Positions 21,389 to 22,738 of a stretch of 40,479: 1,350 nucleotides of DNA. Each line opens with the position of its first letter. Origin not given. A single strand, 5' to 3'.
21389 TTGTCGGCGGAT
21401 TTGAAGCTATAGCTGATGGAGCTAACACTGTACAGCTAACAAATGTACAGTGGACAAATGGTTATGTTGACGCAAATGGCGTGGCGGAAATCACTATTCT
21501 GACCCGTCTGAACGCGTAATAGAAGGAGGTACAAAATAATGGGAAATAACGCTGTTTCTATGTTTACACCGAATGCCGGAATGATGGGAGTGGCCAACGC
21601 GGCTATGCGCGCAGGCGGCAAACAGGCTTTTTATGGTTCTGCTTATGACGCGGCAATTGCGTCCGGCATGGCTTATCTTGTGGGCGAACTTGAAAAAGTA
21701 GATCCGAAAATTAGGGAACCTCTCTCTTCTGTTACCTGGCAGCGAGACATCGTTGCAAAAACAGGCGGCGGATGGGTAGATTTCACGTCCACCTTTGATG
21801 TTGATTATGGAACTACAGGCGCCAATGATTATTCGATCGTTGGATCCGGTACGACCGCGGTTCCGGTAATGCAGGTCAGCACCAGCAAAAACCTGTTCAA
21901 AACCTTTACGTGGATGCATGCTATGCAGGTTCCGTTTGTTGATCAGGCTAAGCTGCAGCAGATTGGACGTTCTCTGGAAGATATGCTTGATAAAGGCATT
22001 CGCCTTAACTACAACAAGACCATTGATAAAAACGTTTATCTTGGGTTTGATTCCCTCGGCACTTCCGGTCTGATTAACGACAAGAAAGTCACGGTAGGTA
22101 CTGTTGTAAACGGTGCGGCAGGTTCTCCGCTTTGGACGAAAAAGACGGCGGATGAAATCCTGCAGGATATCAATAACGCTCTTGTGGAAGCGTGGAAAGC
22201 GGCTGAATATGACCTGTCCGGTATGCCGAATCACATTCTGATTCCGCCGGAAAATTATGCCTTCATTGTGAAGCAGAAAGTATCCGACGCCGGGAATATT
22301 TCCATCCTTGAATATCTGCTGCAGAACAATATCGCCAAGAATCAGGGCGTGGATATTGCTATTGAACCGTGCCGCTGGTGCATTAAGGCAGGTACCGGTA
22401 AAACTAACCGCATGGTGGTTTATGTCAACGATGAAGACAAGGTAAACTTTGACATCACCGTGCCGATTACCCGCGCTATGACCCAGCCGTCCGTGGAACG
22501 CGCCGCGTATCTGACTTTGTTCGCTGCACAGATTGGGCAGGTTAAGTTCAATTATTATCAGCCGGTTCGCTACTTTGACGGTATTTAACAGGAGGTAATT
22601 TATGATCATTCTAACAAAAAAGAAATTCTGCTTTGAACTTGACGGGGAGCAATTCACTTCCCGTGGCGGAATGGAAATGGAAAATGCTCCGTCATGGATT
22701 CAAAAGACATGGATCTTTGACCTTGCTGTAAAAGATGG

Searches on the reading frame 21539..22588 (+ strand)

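Call 94: search_protein_families(library=pfam, proteins=[window:21539-22588:+], max_evalue=0.0001)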
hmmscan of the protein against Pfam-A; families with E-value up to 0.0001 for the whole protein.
window:21539-22588:+ (349 aa): 1 family
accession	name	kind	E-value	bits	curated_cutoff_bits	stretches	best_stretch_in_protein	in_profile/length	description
PF09950.15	Major_capside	-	1.2e-77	261.1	26.8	1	99-349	4-251/251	Major capsid protein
